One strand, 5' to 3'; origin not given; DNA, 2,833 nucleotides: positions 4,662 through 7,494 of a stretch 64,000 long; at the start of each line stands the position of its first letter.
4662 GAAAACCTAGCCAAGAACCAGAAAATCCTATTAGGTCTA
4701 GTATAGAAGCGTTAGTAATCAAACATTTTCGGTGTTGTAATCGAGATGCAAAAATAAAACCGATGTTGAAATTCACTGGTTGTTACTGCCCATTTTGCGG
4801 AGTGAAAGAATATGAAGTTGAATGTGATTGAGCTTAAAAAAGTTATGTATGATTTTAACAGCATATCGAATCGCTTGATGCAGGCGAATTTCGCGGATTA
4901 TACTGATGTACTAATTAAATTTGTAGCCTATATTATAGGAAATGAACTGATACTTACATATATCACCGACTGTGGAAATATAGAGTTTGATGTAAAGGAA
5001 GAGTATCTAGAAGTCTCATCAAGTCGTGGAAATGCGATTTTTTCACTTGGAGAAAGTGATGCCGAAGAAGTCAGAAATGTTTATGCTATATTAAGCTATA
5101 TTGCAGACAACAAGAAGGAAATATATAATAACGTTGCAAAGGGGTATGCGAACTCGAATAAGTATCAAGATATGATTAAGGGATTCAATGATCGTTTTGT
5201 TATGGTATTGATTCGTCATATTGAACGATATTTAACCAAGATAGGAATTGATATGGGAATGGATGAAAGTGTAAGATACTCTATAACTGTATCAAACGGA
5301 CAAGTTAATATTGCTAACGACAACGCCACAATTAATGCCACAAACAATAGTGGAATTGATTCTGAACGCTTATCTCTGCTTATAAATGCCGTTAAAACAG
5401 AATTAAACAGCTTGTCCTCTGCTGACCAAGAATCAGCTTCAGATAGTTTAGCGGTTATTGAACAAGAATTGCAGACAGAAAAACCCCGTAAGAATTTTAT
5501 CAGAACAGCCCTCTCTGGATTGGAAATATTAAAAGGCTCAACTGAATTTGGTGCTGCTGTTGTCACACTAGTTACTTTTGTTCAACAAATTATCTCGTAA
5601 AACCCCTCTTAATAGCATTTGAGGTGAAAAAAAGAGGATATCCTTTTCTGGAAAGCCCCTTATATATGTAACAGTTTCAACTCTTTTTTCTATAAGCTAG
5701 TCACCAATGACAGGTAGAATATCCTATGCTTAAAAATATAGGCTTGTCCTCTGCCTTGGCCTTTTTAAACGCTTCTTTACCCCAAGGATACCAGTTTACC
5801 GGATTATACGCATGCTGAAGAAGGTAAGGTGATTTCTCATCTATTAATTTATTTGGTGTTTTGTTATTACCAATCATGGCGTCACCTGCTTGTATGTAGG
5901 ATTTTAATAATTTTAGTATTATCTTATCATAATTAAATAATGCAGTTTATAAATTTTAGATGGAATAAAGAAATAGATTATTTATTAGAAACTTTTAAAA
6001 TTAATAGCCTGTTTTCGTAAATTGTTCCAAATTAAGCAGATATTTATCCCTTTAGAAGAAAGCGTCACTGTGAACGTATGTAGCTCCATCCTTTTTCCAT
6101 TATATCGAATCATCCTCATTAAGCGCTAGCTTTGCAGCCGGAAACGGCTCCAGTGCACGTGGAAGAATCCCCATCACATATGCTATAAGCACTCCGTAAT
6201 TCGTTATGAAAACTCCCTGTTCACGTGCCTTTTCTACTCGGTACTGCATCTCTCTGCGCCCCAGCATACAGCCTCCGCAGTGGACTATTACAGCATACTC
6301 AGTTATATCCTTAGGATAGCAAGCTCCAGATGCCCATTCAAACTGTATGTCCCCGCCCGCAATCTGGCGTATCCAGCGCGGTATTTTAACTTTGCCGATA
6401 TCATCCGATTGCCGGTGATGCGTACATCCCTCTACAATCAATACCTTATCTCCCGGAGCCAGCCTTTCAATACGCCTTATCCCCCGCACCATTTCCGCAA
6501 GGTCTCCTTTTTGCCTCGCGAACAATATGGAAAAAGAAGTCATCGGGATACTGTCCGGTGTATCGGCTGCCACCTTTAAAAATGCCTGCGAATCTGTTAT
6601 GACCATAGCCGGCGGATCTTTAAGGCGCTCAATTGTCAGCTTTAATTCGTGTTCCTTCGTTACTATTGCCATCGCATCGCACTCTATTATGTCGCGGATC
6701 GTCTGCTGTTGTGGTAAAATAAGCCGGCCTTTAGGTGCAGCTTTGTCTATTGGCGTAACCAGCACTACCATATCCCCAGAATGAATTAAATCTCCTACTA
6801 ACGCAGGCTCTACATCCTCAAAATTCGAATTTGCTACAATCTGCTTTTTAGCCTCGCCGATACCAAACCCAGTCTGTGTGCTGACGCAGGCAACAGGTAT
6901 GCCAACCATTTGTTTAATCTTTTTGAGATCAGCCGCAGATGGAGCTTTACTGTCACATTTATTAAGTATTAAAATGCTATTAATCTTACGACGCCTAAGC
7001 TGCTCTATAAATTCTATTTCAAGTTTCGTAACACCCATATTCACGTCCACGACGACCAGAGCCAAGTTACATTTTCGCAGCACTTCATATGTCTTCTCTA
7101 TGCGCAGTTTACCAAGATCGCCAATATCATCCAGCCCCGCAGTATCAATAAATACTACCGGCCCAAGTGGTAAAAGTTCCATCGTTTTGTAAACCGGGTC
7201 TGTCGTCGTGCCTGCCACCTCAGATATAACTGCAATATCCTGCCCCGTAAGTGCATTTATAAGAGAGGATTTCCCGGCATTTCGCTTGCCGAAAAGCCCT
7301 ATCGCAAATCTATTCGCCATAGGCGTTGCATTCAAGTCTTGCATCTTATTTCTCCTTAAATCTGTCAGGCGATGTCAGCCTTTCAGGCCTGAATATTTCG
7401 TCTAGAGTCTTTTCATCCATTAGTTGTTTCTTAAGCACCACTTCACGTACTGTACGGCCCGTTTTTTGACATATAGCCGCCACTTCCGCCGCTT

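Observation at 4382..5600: Orphan two-gene module (double zinc-ribbon protein plus 262-aa protein with hydrophobic tail) next to Hachiman: candidate undescribed defence or accessory system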

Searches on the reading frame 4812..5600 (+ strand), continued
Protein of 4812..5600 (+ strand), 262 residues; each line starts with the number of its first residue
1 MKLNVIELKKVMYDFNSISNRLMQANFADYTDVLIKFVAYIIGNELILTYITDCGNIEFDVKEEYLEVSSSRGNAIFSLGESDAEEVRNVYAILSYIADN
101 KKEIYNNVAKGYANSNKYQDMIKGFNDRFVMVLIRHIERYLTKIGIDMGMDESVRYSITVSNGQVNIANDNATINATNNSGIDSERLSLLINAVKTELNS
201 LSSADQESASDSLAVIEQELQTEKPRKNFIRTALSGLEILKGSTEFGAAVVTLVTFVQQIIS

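Call 59: get_annotated_region(hit=H1, flank=7000)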
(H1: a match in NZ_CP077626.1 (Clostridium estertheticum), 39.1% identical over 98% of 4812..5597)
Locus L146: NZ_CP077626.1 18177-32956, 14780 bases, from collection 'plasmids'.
description: Clostridium estertheticum strain CF008 plasmid pCF008-B, complete sequence
organism: Clostridium estertheticum (NCBI taxid 238834)
taxonomy: Bacteria; Bacillota; Clostridia; Eubacteriales; Clostridiaceae; Clostridium; Clostridium estertheticum
host: -; source: single colony,bovine feces; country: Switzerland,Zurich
typing (MOB-suite, as given by PLSDB): non-mobilizable
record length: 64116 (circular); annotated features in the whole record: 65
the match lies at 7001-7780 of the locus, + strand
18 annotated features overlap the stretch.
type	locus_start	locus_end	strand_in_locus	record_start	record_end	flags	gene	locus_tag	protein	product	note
CDS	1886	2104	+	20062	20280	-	-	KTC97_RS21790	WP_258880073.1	VOC family protein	-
CDS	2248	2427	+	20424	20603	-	-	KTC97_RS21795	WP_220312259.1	hypothetical protein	-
CDS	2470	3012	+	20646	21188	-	-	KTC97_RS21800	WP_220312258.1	isochorismatase family cysteine hydrolase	-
CDS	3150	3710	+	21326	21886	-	-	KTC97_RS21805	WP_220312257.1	hypothetical protein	-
CDS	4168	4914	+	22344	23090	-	-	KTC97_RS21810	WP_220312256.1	alpha/beta hydrolase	-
CDS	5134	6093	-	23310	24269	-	-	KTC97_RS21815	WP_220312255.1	hypothetical protein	-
CDS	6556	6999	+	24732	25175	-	-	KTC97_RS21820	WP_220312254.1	TFIIB-type zinc ribbon-containing protein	-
CDS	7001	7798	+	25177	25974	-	-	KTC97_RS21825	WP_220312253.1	hypothetical protein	-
CDS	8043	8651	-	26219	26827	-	-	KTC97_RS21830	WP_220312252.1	tyrosine-type recombinase/integrase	GO:0015074 - DNA integration [Evidence IEA]; GO:0006310 - DNA recombination [Evidence IEA]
CDS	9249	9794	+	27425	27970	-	-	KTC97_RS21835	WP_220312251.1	sigma-70 family RNA polymerase sigma factor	GO:0006352 - DNA-templated transcription initiation [Evidence IEA]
CDS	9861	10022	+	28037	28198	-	-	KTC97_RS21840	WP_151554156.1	YvrJ family protein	-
CDS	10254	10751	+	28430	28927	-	-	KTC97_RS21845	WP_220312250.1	hypothetical protein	-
CDS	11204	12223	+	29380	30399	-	-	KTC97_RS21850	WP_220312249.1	replication initiation protein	GO:0006270 - DNA replication initiation [Evidence IEA]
CDS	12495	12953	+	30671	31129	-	-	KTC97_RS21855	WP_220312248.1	RepB family plasmid replication initiator protein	GO:0006270 - DNA replication initiation [Evidence IEA]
CDS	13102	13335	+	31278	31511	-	-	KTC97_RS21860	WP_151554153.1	DUF1659 domain-containing protein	-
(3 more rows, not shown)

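Call 60: get_annotated_region(hit=H2, flank=7000)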
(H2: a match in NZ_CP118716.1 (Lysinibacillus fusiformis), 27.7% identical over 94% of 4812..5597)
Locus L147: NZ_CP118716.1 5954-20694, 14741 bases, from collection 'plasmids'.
description: Lysinibacillus fusiformis strain G5.M11b plasmid pG5.M11b_2, complete sequence
organism: Lysinibacillus fusiformis (NCBI taxid 28031)
taxonomy: Bacteria; Bacillota; Bacilli; Bacillales; Bacillaceae; Lysinibacillus; Lysinibacillus fusiformis
host: -; source: Pure isolate,Shoe; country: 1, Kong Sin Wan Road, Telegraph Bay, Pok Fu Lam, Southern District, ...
typing (MOB-suite, as given by PLSDB): non-mobilizable
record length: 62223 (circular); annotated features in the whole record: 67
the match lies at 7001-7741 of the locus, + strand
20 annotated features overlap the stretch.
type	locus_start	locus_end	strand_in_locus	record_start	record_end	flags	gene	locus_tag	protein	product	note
CDS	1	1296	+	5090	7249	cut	topB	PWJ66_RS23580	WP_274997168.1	DNA topoisomerase III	GO:0006265 - DNA topological change [Evidence IEA]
CDS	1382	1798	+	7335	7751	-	-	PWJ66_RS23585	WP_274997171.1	hypothetical protein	-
CDS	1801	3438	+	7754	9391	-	-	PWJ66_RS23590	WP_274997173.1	PcfJ domain-containing protein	-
CDS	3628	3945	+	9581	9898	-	-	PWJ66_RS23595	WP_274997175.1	YolD-like family protein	-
CDS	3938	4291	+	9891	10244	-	-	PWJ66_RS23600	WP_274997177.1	aconitate hydratase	-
CDS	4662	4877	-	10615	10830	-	-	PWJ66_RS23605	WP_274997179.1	hypothetical protein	-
CDS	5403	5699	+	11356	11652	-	-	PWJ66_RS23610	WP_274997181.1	hypothetical protein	-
CDS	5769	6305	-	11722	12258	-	-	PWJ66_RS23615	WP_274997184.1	helix-turn-helix transcriptional regulator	-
CDS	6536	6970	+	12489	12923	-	-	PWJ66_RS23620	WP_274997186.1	hypothetical protein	-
CDS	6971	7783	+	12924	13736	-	-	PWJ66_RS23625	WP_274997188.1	hypothetical protein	-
CDS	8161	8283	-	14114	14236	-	-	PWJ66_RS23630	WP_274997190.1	hypothetical protein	-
CDS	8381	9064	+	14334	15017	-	-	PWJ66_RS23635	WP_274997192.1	hypothetical protein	-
CDS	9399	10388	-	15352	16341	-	-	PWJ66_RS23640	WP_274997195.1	Abi family protein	-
CDS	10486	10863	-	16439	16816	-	-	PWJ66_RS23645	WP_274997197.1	hypothetical protein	-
CDS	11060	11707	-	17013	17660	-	-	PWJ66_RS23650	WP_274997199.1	hypothetical protein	-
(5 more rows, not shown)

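Call 61: get_annotated_region(hit=H3, flank=7000)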
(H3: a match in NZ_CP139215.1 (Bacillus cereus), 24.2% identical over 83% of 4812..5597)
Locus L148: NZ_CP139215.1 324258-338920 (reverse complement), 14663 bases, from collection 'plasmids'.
description: Bacillus cereus strain A01 plasmid unnamed, complete sequence
organism: Bacillus cereus (NCBI taxid 1396)
taxonomy: Bacteria; Bacillota; Bacilli; Bacillales; Bacillaceae; Bacillus; Bacillus cereus
host: -; source: environmental samples,soil; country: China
typing (MOB-suite, as given by PLSDB): non-mobilizable; replicon rep_cluster_125; mating-pair formation MPF_T
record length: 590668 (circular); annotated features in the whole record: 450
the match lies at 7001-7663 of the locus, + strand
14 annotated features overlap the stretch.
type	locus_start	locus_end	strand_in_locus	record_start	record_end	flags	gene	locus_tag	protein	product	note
CDS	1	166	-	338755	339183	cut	-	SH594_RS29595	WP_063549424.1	hypothetical protein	-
CDS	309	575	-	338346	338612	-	-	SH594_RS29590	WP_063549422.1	hypothetical protein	-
CDS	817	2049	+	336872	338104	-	-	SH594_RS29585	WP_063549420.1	WXG100 family type VII secretion target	GO:0008150 - biological_process [Evidence IEA]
CDS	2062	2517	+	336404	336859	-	-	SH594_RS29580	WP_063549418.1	SMI1/KNR4 family protein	GO:0042546 - cell wall biogenesis [Evidence IEA]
CDS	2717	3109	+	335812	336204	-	-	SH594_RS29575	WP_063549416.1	hypothetical protein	-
CDS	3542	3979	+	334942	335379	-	-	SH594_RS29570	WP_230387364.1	hypothetical protein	-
CDS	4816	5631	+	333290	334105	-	-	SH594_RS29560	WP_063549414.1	tectonin domain-containing protein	-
CDS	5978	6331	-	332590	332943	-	-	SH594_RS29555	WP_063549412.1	DUF4878 domain-containing protein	-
CDS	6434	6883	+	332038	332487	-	-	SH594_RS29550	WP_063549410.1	hypothetical protein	-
CDS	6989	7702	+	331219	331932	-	-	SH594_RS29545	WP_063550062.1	hypothetical protein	-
CDS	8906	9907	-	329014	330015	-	-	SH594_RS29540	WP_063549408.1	helix-turn-helix domain-containing protein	-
CDS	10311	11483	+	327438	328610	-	-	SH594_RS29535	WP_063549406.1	tyrosine-type recombinase/integrase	GO:0015074 - DNA integration [Evidence IEA]; GO:0006310 - DNA recombination [Evidence IEA]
CDS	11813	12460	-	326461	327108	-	-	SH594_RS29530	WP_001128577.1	YukJ family protein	-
CDS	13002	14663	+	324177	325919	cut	-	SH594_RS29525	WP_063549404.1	S8 family serine peptidase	GO:0006508 - proteolysis [Evidence IEA]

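Call 66: search_protein_representatives(alignment_id=A1)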
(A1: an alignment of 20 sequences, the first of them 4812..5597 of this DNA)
Query: 20 sequences, 261 profile positions. Proteins with E-value up to 0.001 (for the whole library): 906; up to 1e-10: 500; up to 1e-30: 153. The best 150 are listed.
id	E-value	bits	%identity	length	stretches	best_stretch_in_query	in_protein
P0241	1.5e-126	437.7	-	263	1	1-261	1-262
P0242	4.2e-110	383.8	-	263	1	1-261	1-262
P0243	2.6e-97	341.9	-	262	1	1-260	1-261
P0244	6.1e-94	330.8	-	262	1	1-261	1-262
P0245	1.1e-92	326.7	-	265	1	1-259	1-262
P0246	1.6e-92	326.2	-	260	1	1-261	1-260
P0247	1.4e-91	323.1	-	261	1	1-261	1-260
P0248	1.7e-90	319.6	-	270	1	1-258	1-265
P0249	3.5e-88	312.0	-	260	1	1-256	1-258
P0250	2.4e-86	305.9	-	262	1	1-261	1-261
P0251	3.2e-86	305.5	-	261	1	1-261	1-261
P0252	5.0e-86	304.9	-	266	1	1-260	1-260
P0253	1.7e-84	299.9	-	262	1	1-259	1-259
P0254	5.9e-84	298.1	-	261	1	1-260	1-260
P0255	2.2e-83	296.2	-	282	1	1-253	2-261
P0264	1.8e-75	270.3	-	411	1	1-258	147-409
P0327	3.1e-44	167.9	-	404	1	4-258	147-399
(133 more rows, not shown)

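Call 71: find_encoding_contigs(protein=P0264, flank=8000, max_places=3)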
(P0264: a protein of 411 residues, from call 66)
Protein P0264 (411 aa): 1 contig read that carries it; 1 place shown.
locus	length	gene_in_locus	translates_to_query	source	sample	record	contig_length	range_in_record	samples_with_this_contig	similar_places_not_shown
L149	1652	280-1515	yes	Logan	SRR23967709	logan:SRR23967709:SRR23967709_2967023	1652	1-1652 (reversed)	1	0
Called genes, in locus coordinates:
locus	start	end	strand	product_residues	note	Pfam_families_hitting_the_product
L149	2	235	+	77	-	?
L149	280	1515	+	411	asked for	-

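Call 81: search_protein_families(library=pfam, alignment_id=A7, max_evalue=0.05)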
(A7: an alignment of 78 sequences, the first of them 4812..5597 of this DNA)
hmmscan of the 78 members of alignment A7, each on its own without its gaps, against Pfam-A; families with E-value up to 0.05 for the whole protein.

A. member 1, window:4812-5597:+ (262 aa): 0 families

B. families by the number of members that match (of 78 scanned): 67 families (the first 25 are shown)
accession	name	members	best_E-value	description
PF14354.12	Lar_restr_allev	2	0.00057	Restriction alleviation protein Lar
PF06745.19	ATPase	2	0.014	KaiC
PF16378.10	DUF4988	1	8.4e-05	Domain of unknown function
PF24929.1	GlfB_C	1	0.00041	GlfB-like, C-terminal domain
PF08271.17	Zn_Ribbon_TF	1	0.00062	TFIIB zinc-binding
PF05615.18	THOC7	1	0.0012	Tho complex subunit 7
PF05207.18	Zn_ribbon_CSL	1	0.0015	CSL zinc finger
PF25228.1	Lips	1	0.0017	Lips protein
PF22813.1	TcaA_2nd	1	0.0017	TcaA protein second domain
PF20572.3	DUF6781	1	0.0021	Family of unknown function (DUF6781)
PF03750.18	Csm2_III-A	1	0.0024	Csm2 Type III-A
PF17190.9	RecG_N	1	0.003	RecG N-terminal helical domain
PF09879.14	DUF2106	1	0.0035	Predicted membrane protein (DUF2106)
PF01025.24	GrpE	1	0.0035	GrpE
PF10036.14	RLL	1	0.0036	RNA transcription, translation and transport factor protein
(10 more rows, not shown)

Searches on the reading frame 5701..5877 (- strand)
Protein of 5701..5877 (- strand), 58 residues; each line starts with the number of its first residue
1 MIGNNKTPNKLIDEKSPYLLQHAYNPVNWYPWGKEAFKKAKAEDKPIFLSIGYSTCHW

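Call 4: search_protein_families(library=pfam, proteins=[window:5701-5877:-], max_evalue=1)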
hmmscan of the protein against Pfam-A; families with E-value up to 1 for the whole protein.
window:5701-5877:- (58 aa): 2 families
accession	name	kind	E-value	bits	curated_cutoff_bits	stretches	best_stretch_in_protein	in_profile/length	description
PF03190.21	Thioredox_DsbH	-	2e-25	90.1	27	1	9-58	2-51/163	Protein of unknown function, DUF255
PF13899.12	Thioredoxin_7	-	0.011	16.3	27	1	28-57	1-30/83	Thioredoxin-like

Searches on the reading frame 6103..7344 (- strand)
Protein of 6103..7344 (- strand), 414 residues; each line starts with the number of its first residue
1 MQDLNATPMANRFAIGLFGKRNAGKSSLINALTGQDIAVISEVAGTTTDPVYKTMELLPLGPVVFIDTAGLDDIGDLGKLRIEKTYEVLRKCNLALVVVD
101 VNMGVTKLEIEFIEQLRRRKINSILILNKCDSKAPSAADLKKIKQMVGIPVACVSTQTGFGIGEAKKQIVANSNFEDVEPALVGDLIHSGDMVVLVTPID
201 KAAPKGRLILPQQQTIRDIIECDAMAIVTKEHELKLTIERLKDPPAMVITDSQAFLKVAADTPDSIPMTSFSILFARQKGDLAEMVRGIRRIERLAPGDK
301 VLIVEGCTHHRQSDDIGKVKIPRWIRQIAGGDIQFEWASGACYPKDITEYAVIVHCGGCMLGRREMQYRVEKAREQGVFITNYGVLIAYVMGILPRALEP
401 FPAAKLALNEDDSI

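Call 54: find_related_loci(query=window:6103-7344:-, collection=genome_contigs, flank=8000)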
Query window:6103-7344:- (414 aa) in genome_contigs; peptide patterns used: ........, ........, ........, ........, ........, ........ (x = any residue, [..] = any of these).
456 stretches matched a pattern; 370 encode a relative of the query (tblastn E <= 1e-3); the best 80 are kept; 80 distinct loci.
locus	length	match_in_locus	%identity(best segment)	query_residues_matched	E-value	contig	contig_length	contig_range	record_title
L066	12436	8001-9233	81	1-411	0e+0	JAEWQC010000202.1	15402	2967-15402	MAG: Bacillota bacterium isolate OH_SBrB_125 k127_499005, whole genome shotgun sequence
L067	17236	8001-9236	80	1-412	0e+0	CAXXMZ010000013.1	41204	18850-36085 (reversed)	MAG: Christensenellaceae bacterium isolate 0331014a-650e-4a65-af59-ba9b8a5570f7 genome assembly, contig: contig_13, whol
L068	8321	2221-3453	78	1-411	0e+0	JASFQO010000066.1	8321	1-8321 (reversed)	MAG: Bacillota bacterium isolate D0819S20remetaG_Bin_55 D0819S20remetaG_FD_scaffold_1417_c1, whole genome shotgun sequen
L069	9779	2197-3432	77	1-412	0e+0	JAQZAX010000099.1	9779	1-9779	MAG: Anaerocolumna sp. isolate L_E1_T20_B_bin.60 scaffold_6731, whole genome shotgun sequence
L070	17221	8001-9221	78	1-410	0e+0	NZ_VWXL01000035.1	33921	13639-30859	Caproicibacter fermentans strain EA1 CAFE_35, whole genome shotgun sequence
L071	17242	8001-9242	75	1-414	0e+0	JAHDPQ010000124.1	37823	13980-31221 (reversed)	MAG: Oscillospiraceae bacterium isolate SM1-B17.1 k141_26943, whole genome shotgun sequence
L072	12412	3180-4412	79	3-414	0e+0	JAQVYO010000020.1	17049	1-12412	MAG: Oscillospiraceae bacterium isolate STF2_151 NODE_8748_length_17049_cov_2.382520_Sandtown_F2, whole genome shotgun s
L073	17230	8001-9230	76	2-411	0e+0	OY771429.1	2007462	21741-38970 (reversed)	MAG: uncultured Anaerofustis sp. isolate 1f1eb9d4-cf85-4781-894e-4b6478ca5bab genome assembly, chromosome: 1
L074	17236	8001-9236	75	1-412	0e+0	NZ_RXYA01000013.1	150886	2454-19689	Acetobacterium paludosum strain DSM 8237 NODE_13_length_150886_cov_48.2222, whole genome shotgun sequence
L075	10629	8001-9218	76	4-409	0e+0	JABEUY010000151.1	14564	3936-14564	MAG: Bacilli bacterium isolate MAG 16 k99_2348109, whole genome shotgun sequence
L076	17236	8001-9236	75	1-412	0e+0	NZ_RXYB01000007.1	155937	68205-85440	Acetobacterium tundrae strain DSM 9173 NODE_7_length_155937_cov_28.5473, whole genome shotgun sequence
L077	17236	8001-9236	75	1-412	0e+0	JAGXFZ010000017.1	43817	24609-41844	MAG: Gracilibacter sp. isolate LH_M27 k141_249027, whole genome shotgun sequence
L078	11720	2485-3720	75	1-412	0e+0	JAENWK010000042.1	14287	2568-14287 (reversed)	MAG: Eubacteriaceae bacterium isolate 5_8_m_bin14 k141_356028_length_14287_cov_124.0199, whole genome shotgun sequence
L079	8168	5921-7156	75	1-412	0e+0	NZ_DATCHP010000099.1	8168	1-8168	MAG: Acetobacterium sp. isolate SMAG_U7836 k141_569767, whole genome shotgun sequence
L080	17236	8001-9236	75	1-412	0e+0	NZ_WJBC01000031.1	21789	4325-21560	Acetobacterium fimetarium strain DSM 8238 NODE_31_length_21789_cov_13.2563, whole genome shotgun sequence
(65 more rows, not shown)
